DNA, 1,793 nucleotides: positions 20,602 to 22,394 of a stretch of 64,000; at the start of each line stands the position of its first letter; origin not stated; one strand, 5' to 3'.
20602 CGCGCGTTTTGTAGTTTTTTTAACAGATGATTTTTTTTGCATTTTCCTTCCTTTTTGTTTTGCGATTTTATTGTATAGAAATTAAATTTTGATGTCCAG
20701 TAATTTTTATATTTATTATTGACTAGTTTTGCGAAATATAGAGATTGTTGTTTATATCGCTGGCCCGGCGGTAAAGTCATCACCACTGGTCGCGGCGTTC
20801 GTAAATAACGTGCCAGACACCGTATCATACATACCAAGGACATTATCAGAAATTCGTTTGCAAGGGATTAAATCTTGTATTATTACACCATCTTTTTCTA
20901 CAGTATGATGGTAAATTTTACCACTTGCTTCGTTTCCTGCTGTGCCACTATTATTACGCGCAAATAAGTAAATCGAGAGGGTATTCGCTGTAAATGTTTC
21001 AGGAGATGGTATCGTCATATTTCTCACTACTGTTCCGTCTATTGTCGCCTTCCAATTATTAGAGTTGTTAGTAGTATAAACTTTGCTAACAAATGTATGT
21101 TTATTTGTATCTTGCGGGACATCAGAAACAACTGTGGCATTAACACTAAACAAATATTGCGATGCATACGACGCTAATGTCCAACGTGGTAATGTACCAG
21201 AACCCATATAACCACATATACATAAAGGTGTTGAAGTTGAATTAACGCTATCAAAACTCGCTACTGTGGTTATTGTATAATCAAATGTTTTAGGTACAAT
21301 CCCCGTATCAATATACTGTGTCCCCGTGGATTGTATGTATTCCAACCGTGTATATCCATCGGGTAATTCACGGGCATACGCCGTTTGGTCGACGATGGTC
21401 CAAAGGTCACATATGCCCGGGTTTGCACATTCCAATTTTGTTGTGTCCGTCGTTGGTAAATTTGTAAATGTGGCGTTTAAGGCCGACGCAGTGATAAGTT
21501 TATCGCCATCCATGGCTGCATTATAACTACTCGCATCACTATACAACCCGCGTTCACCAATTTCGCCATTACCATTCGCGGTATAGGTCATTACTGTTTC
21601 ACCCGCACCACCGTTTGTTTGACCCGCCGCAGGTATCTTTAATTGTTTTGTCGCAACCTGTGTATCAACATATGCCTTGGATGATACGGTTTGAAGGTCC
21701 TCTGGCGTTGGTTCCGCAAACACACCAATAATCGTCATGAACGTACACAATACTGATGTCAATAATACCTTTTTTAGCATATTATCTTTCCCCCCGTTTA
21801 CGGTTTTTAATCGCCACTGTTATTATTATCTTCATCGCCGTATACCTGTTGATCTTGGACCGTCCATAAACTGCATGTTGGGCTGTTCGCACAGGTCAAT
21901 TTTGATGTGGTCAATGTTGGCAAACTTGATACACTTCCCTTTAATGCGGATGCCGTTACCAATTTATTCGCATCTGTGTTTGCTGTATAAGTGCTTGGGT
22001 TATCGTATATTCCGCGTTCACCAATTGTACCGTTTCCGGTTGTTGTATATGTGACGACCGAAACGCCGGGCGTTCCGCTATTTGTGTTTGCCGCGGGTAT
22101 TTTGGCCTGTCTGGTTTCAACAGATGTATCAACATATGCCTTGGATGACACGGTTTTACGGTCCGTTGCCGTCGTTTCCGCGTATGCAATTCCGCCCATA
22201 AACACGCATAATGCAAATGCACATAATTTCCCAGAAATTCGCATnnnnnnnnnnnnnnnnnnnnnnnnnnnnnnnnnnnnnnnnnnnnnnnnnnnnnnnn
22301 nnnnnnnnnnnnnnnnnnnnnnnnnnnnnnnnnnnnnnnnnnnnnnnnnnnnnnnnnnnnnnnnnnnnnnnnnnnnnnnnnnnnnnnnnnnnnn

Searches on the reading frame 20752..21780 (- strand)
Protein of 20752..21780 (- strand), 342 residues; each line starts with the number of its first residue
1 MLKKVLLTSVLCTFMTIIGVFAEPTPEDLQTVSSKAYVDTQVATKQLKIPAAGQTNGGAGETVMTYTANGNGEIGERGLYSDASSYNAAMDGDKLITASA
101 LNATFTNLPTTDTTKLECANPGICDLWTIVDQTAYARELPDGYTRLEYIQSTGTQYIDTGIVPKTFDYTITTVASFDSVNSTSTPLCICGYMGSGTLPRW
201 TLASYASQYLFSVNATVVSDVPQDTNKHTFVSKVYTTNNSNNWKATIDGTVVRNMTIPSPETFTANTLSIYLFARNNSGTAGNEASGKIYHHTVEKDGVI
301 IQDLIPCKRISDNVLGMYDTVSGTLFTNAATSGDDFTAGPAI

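Call 23: search_protein_families(library=pfam, proteins=[window:20752-21780:-], max_evalue=0.01)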
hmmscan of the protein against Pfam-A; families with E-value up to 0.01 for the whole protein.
window:20752-21780:- (342 aa): 0 families

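Call 37: find_homologous_proteins(query=window:20752-21777:-, max_evalue=0.001)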
Query window:20752-21777:- (341 aa): 891 proteins with E <= 0.001 among 3651 candidates; the best 120 are listed.
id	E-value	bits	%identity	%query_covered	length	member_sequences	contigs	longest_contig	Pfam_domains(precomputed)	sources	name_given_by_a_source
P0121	4.3e-215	731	97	100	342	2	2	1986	-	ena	-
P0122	2.2e-104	367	56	99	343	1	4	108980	-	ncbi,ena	-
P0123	4.7e-103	363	56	99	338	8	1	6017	-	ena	-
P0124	8.9e-102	359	55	99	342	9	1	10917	-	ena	-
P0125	2.2e-100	354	57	100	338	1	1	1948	-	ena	-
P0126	8.1e-94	333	57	100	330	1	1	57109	-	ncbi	-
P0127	4.8e-91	323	53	100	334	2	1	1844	-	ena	-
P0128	1.2e-89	319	51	100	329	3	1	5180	-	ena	-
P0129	6.8e-88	313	51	100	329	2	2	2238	-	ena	-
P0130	1.7e-86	308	52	100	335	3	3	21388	-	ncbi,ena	-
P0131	2.1e-85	305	53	100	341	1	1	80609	-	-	-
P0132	2.6e-84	301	51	99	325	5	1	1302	-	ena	-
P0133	3.3e-84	301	53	99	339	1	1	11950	-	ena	-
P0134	4.2e-84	301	48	100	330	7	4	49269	-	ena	-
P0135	3.0e-82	295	51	99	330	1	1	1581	-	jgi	jgi:hypothetical protein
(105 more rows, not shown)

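Call 38: search_protein_families(library=ncbifam, proteins=[window:20752-21777:-], max_evalue=0.01)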
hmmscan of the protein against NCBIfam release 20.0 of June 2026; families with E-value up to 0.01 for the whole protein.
window:20752-21777:- (341 aa): 0 families

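Call 58: predict_structure(alignment_id=A2)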
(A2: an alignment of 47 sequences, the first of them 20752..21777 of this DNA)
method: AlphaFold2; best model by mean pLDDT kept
length: 341 residues; sequences in the alignment: 47
mean_pLDDT: 72.8   pTM: 0.63
mean pLDDT of the five models: 72.8, 72.0, 71.9, 71.7, 70.9
residues with pLDDT >= 90: 166; 70-90: 35; 50-70: 43; < 50: 97
segments of 3 or more residues with pLDDT < 50: 1-81, 90-98
pLDDT, mean of each block of 10 residues (from residue 1): 44 37 36 31 32 30 34 36 52 47 52 58 58 64 96 97 92 97 94 80 95 83 97 92 95 81 89 95 97 97 97 97 96 94 86
secondary structure, 60 per line:
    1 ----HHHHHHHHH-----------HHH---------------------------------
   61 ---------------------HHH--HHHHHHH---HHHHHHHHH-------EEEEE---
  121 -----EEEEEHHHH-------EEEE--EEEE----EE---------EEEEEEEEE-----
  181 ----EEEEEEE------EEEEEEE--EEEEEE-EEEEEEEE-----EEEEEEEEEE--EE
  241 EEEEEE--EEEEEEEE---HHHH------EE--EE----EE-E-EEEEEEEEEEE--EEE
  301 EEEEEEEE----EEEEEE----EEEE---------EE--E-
elements in order: H5-13 H87-93 H97-105 E113-117 E126-130 H131-134 E142-145 E148-151 E167-175 E185-191 E198-204 E207-212 E214-221 E227-236 E239-246 E249-256 H260-263 E285-295 E298-308 E313-318 E323-326

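Call 63: fold_search(model_id=the predicted structure, library=pdb)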
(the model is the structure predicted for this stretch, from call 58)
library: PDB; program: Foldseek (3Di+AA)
matches with E <= 10: 1100; with E <= 0.001: 89
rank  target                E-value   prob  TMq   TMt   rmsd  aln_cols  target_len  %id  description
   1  7ufg_B                1.1e-05  1.00  0.36  0.12   8.4       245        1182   13  Cryo-EM structure of PAPP-A in complex with IGFBP5 (released 2022-09-28)
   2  8d8o_B                2.4e-05  1.00  0.38  0.13   7.9       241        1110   15  Cryo-EM structure of substrate unbound PAPP-A (released 2022-09-28)
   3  7ufg_A                2.6e-05  1.00  0.36  0.12   8.7       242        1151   13  Cryo-EM structure of PAPP-A in complex with IGFBP5 (released 2022-09-28)
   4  6lvd_A                2.7e-05  1.00  0.32  0.16  10.8       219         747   10  Structure of Dimethylformamidase, tetramer, Y440A mutant (released 2020-06-03)
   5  1qu0_C                3.0e-05  1.00  0.31  0.54   5.4       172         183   14  CRYSTAL STRUCTURE OF THE FIFTH LAMININ G-LIKE MODULE OF THE MOUSE LAMININ ALPHA2 CHAIN (released 1999-12-03)
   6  8a7d_C                3.0e-05  1.00  0.36  0.15   8.3       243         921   13  Partial dimer complex of PAPP-A and its inhibitor STC2 (released 2022-11-02)
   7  4c1w_A                3.2e-05  1.00  0.35  0.59   3.5       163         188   10  Carbohydrate binding domain from Streptococcus pneumoniae NanA sialidase complexed with 3'-sialyllactose (released 2014-08-27)
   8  8hgg_C                3.2e-05  1.00  0.33  0.09   4.9       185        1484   17  Structure of 2:2 PAPP-A.ProMBP complex (released 2023-01-11)
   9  7y5n_C                3.2e-05  1.00  0.37  0.13   8.4       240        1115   12  Structure of 1:1 PAPP-A.ProMBP complex(half map) (released 2023-01-11)
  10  1qu0_A                3.7e-05  1.00  0.33  0.56   5.6       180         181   14  CRYSTAL STRUCTURE OF THE FIFTH LAMININ G-LIKE MODULE OF THE MOUSE LAMININ ALPHA2 CHAIN (released 1999-12-03)
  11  6er2_A                5.2e-05  1.00  0.36  0.62   4.0       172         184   14  Ruminococcus gnavus IT-sialidase CBM40 (released 2018-05-02)
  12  6pnq_A                6.4e-05  1.00  0.36  0.58   4.2       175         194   10  Crystal structure of the SS2A splice insert-containing neurexin-1 LNS2 domain in complex with neurexophilin-1 (released 2019-10-09)
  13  6er4_A                7.5e-05  1.00  0.35  0.58   4.4       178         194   15  Ruminococcus gnavus IT-sialidase CBM40 bound to alpha2,6 sialyllactose (released 2018-05-02)
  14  6er2_B                7.5e-05  1.00  0.34  0.58   4.2       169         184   17  Ruminococcus gnavus IT-sialidase CBM40 (released 2018-05-02)
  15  8pvq                  8.8e-05  1.00  0.35  0.55   4.5       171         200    8  Crystal Structure of Human PTX3 C-terminal domain (released 2024-07-24)
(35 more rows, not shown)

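Call 64: fold_search(model_id=the predicted structure, library=viral)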
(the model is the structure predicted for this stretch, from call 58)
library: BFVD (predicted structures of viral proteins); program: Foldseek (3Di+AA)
matches with E <= 10: 562; with E <= 0.001: 122
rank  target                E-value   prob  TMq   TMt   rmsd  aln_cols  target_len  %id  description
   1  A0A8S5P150            8.1e-16  1.00  0.49  0.45   3.1       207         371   28  Uncharacterized protein [Siphoviridae sp. ctEqU3]
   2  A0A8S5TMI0            9.1e-12  1.00  0.45  0.75   3.7       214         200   20  Uncharacterized protein [Siphoviridae sp. ct9UA16]
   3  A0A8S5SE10            1.3e-11  1.00  0.47  0.21   3.1       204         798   19  receptor protein-tyrosine kinase [virus sp. ctX0L1]
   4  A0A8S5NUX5            5.3e-11  1.00  0.45  0.23   3.4       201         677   22  GDSL like Lipase Acylhydrolase [Myoviridae sp. cte5Z19]
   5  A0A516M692            2.5e-08  1.00  0.44  0.21   3.9       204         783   13  (no name in the UniProt tables at hand)
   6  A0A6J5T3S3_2          2.1e-07  1.00  0.39  0.14  21.3       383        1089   13  Concanavalin A-like lectin/glucanases superfamily [uncultured Caudovirales phage]
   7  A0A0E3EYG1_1          7.3e-07  1.00  0.37  0.13  16.2       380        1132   14  Structural protein [Synechococcus phage ACG-2014d]
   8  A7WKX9                7.3e-07  1.00  0.35  0.10  22.6       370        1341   16  Laminin G domain-containing protein [Betalipothrixvirus puteoliense]
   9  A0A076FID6            1.5e-06  1.00  0.34  0.22   8.9       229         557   13  Putative concanavalin A-like lectin/glucanase superfamily protein [Aureococcus anophagefferens virus]
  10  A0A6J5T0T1            2.8e-06  1.00  0.34  0.23  18.8       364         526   13  Concanavalin A-like lectin/glucanases superfamily [uncultured Caudovirales phage]
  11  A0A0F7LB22            3.1e-06  1.00  0.38  0.43  11.3       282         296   14  LamG-like jellyroll fold domain-containing protein [uncultured marine virus]
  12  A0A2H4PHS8            3.5e-06  1.00  0.34  0.27   7.5       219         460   18  (no name in the UniProt tables at hand)
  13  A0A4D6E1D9            4.5e-06  1.00  0.35  0.16  16.4       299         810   14  LamG-like jellyroll fold domain-containing protein [Streptomyces phage Circinus]
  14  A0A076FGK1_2          5.3e-06  1.00  0.36  0.13  11.8       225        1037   14  Putative concanavalin A-like lectin/glucanase superfamily protein [Aureococcus anophagefferens virus]
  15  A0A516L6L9            8.1e-06  1.00  0.38  0.12   5.8       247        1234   14  (no name in the UniProt tables at hand)
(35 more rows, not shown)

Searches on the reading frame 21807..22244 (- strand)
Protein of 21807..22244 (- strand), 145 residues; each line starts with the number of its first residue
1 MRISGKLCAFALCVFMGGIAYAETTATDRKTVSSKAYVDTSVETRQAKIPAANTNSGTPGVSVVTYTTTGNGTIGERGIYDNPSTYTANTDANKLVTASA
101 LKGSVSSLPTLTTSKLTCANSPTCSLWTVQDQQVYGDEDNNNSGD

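Call 13: find_encoding_contigs(protein=window:21807-22244:-, flank=3000, max_places=10)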
Protein window:21807-22244:- (145 aa): 3 contigs read that carry it; 2 places shown.
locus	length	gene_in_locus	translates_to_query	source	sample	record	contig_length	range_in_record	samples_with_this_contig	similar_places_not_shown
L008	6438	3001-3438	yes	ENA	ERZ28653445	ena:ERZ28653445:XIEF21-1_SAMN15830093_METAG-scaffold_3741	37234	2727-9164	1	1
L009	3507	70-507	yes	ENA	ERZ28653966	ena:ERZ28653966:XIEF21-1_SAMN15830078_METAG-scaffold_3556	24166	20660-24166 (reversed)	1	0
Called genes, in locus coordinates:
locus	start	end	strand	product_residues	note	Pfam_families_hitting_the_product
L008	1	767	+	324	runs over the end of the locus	-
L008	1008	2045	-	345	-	PF00535:Glycos_transf_2, PF10111:Glyco_tranf_2_2, PF13641:Glyco_tranf_2_3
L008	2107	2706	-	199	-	PF00239:Resolvase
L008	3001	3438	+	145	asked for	-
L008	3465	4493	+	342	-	-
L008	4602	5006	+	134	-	-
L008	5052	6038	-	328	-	-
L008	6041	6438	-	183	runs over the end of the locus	PF04011:LemA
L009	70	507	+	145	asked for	-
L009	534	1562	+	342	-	-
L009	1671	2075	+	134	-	-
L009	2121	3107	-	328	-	-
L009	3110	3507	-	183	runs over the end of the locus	PF04011:LemA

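Call 23: search_protein_families(library=pfam, proteins=[window:21807-22244:-], max_evalue=0.01)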
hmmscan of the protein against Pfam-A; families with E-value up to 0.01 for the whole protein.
window:21807-22244:- (145 aa): 0 families

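Call 38: search_protein_families(library=ncbifam, proteins=[window:21807-22241:-], max_evalue=0.01)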
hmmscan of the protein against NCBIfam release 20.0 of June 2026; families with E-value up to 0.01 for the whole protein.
window:21807-22241:- (144 aa): 0 families

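Call 70: find_homologous_proteins(query=window:21807-22241:-, max_evalue=1e-10)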
Query window:21807-22241:- (144 aa): 205 proteins with E <= 1e-10 among 217 candidates; the best 120 are listed.
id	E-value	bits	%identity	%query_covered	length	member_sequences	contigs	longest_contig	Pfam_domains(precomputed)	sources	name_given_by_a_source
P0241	1.1e-78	280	94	95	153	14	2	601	-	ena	-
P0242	7.9e-75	267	91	95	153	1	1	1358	-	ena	-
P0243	2.0e-71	256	87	93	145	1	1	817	-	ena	-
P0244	2.3e-71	256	86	95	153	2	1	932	-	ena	-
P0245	8.5e-71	254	89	95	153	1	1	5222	-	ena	-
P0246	2.2e-70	253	88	95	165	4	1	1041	-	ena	-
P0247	1.2e-67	244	82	93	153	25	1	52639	-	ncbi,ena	-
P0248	7.0e-67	241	82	93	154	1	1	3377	-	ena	-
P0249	8.2e-66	238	80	98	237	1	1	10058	-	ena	-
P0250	1.2e-65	237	81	100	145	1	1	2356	-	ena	-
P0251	1.3e-65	237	78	95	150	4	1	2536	-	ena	-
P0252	3.3e-65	236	80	93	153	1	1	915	-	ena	-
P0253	5.3e-65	235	80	100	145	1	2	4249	-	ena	-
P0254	7.3e-65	235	77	100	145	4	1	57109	-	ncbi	-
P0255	1.4e-64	234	80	91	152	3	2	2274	-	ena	-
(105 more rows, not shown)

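Call 71: find_encoding_contigs(protein=P0241, flank=1500, max_places=10)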
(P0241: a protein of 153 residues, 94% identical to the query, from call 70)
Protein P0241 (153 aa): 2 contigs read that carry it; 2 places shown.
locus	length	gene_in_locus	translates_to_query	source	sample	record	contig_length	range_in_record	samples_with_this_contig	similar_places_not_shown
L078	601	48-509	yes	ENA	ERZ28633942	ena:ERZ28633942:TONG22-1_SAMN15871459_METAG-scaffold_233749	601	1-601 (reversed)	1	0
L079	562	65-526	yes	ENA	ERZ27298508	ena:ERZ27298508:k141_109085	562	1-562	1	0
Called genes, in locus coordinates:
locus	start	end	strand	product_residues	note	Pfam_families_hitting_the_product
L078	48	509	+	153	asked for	-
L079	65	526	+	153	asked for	-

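Call 72: find_encoding_contigs(protein=P0242, flank=1500, max_places=10)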
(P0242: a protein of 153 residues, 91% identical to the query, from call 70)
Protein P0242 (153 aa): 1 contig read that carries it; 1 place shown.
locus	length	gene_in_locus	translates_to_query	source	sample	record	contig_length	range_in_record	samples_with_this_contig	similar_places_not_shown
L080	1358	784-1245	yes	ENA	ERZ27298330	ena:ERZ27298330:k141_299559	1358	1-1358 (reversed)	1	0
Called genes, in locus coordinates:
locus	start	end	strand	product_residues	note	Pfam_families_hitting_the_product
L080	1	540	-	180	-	?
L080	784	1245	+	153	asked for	-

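Call 73: find_encoding_contigs(protein=P0243, flank=1500, max_places=10)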
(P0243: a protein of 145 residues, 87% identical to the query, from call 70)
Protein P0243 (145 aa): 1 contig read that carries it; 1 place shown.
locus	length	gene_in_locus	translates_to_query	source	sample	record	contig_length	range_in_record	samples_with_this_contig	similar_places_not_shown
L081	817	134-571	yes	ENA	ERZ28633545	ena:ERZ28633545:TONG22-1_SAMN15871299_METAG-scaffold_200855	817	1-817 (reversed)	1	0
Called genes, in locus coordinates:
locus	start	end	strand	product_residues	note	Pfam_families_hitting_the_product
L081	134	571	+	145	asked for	-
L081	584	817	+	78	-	?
